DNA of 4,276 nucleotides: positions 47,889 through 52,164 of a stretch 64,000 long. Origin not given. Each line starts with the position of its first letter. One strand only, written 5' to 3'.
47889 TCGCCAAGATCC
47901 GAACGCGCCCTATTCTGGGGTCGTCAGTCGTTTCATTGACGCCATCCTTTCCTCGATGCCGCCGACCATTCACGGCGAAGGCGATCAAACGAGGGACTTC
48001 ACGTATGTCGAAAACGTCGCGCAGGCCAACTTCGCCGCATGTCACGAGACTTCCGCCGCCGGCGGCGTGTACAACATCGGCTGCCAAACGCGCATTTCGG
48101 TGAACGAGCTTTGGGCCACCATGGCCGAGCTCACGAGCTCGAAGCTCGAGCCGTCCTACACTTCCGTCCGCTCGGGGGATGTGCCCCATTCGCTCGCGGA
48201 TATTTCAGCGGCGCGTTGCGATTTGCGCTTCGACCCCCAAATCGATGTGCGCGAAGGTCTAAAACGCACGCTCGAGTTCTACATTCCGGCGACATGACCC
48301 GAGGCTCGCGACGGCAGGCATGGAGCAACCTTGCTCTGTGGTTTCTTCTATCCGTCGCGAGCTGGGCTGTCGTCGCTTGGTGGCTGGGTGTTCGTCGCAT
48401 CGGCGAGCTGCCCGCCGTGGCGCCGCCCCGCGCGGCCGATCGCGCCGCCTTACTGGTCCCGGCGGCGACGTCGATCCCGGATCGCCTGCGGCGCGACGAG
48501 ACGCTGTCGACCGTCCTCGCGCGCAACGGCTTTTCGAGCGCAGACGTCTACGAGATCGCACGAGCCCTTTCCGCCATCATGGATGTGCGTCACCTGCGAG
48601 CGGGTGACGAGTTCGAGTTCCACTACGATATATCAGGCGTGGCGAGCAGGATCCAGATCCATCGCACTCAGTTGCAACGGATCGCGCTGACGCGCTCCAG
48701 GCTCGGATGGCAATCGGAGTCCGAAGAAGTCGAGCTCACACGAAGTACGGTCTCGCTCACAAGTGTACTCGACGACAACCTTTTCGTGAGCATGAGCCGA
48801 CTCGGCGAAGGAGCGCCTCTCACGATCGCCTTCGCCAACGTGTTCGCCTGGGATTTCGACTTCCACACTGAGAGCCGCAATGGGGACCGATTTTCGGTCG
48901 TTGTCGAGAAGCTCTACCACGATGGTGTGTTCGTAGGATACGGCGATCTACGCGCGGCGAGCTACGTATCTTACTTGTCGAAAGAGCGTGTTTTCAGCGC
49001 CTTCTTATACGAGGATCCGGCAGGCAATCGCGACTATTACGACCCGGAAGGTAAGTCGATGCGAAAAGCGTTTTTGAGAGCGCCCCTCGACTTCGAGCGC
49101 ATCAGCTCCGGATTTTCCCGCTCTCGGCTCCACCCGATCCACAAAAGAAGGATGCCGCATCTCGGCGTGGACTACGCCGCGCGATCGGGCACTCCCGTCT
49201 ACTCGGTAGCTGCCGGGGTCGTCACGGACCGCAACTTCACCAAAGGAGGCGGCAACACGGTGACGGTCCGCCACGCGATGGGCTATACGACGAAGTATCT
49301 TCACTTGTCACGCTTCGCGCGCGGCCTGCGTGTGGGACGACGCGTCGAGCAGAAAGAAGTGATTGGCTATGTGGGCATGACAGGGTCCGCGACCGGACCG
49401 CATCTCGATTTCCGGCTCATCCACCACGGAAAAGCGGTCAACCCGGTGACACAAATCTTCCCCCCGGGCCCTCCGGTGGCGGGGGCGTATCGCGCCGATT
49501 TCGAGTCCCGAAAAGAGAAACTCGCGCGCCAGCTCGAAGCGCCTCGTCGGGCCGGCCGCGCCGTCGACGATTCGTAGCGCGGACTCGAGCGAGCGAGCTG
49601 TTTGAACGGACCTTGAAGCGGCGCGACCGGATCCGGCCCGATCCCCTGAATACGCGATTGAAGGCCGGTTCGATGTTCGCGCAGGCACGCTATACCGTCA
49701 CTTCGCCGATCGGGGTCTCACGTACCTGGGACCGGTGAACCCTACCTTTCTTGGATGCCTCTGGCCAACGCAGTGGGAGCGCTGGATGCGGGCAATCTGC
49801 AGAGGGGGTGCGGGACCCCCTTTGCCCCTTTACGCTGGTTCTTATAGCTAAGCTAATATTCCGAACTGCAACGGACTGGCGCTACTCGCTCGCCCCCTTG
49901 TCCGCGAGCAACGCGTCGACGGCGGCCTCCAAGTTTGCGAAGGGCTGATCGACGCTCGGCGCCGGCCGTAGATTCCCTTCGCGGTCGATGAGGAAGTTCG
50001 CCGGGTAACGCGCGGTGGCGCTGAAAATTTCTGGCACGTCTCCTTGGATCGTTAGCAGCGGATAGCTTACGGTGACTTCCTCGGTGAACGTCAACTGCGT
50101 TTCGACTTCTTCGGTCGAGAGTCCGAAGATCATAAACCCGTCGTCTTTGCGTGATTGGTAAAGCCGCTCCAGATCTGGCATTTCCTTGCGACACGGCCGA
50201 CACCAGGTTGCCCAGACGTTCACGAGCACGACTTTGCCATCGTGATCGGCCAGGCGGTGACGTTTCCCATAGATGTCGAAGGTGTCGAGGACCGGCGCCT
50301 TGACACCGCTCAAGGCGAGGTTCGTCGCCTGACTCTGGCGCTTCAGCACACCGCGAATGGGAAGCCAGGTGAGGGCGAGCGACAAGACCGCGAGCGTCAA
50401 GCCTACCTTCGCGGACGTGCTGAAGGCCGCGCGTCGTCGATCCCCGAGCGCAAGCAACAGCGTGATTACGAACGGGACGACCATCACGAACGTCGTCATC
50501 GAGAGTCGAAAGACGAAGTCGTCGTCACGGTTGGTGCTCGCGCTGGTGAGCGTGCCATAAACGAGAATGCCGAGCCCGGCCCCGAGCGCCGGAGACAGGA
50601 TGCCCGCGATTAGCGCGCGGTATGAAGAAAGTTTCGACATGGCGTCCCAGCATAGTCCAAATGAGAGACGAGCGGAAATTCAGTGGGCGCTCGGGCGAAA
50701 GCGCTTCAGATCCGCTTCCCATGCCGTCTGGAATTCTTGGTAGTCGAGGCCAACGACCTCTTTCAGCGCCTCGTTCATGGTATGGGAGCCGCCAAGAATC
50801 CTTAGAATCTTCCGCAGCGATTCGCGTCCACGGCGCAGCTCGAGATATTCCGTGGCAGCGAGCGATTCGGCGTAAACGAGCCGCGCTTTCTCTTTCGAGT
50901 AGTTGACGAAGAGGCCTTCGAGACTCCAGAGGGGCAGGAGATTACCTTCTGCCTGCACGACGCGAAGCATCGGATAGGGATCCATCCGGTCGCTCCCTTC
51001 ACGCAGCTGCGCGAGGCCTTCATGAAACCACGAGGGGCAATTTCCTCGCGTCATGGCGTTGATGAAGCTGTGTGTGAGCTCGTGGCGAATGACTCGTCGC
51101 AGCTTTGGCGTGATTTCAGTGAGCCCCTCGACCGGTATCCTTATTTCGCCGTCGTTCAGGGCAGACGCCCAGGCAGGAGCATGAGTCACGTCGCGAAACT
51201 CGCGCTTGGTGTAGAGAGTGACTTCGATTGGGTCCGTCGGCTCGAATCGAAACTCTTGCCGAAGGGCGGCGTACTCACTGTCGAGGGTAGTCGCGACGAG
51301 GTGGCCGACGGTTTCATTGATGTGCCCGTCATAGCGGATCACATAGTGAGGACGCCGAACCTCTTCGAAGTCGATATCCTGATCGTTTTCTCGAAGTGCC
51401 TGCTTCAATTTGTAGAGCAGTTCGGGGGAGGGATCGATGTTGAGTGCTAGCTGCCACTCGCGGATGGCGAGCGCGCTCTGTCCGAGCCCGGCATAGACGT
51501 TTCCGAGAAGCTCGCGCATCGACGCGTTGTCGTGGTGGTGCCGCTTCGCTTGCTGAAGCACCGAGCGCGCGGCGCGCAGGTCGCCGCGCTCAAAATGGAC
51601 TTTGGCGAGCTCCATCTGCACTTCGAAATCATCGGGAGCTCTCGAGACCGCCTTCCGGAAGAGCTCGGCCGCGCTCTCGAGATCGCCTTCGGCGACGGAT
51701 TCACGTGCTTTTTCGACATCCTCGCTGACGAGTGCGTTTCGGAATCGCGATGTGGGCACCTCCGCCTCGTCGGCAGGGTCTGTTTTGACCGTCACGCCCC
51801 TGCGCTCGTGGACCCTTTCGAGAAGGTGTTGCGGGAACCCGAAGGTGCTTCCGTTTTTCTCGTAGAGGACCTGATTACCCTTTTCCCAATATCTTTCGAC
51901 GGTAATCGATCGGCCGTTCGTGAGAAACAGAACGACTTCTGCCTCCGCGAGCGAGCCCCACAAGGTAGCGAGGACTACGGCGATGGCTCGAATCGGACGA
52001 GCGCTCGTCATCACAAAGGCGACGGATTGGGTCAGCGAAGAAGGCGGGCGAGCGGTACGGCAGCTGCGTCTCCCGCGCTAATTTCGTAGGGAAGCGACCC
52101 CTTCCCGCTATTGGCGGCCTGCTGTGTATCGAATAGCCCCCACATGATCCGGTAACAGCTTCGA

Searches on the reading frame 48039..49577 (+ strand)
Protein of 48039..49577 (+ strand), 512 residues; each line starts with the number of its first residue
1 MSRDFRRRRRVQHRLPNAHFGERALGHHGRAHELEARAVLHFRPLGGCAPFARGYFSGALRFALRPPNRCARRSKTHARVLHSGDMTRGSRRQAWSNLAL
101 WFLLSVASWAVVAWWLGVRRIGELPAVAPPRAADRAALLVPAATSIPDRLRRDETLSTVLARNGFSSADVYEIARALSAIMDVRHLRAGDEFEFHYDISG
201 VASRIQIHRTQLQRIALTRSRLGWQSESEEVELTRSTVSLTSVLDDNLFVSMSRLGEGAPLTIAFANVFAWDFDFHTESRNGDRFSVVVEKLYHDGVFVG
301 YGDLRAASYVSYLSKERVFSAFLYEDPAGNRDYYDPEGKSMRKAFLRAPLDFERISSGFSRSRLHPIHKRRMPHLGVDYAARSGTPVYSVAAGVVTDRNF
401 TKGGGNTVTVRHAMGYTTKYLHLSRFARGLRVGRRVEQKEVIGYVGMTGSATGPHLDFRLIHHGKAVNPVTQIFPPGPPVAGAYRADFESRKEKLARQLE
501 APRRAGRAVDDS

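Call 32: search_protein_families(library=pfam, proteins=[window:48039-49577:+])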
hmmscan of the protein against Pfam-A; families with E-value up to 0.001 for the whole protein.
window:48039-49577:+ (512 aa): 2 families
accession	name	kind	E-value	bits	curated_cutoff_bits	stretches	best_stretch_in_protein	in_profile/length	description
PF01551.29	Peptidase_M23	-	1.1e-27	96.5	28.7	1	373-469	2-96/96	Peptidase family M23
PF19425.4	Csd3_N2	-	8.2e-10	39.1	27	1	240-359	9-120/122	Csd3 second domain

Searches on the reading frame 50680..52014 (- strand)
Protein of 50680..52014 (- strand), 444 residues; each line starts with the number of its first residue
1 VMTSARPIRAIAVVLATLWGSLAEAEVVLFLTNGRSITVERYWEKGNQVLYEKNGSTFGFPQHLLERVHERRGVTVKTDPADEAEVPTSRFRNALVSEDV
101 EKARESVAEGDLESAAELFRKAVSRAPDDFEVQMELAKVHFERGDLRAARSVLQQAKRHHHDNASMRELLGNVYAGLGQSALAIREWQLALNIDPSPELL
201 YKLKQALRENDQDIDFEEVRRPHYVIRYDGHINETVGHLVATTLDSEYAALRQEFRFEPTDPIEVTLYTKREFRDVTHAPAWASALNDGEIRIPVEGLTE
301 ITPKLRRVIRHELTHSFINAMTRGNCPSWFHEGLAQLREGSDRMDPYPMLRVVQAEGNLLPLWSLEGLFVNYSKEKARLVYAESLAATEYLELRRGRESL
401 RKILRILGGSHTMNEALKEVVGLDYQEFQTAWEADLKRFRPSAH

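Call 32: search_protein_families(library=pfam, proteins=[window:50680-52014:-])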
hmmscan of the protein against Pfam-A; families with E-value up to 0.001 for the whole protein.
window:50680-52014:- (444 aa): 17 families
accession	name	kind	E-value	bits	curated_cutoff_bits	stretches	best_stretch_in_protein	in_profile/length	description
PF13485.12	Peptidase_MA_2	-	2.3e-13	50.9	32.4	1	258-436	16-199/201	Peptidase MA superfamily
PF14559.12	TPR_19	-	1.9e-12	47.8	25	1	107-171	2-66/68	Tetratricopeptide repeat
PF13432.12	TPR_16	-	1.5e-10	41.7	32.7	2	102-157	3-58/65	Tetratricopeptide repeat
PF23914.1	TPR_CcmH_CycH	-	9.8e-10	38.9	42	1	107-193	61-150/158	Cytochrome c-type biogenesis protein H TPR domain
PF13428.12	TPR_14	-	3.1e-09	37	23.5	1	103-138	8-43/44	Tetratricopeptide repeat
PF07719.23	TPR_2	-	4.9e-09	36.1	27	0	169-196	6-33/34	Tetratricopeptide repeat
PF13414.12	TPR_11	-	1e-08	35.1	26.8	0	138-178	2-42/42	TPR repeat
PF09976.15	TPR_21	-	3.1e-07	30.8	25.5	1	100-192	80-174/193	Tetratricopeptide repeat-like domain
PF13181.12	TPR_8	-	6e-07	29.6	25.7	0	106-129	11-34/34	Tetratricopeptide repeat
PF00515.34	TPR_1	-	2.2e-05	24.5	27.8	0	170-196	7-33/34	Tetratricopeptide repeat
PF14863.12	Alkyl_sulf_dimr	-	3.8e-05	24.6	26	0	134-181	73-120/139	Alkyl sulfatase dimerisation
PF20225.4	DUF6584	-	0.00011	22.7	27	0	98-149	5-56/171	Family of unknown function (DUF6584)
PF13429.12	TPR_15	-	0.00011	22.2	26.2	1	108-210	158-261/280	Tetratricopeptide repeat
PF24575.1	TPR_Slam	-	0.00017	22.4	35.2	1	105-150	56-101/104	Surface lipoprotein assembly modifier, N-terminal TPR repeats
PF13424.12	TPR_12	-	0.00024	21.7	30.1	0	132-193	5-74/77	Tetratricopeptide repeat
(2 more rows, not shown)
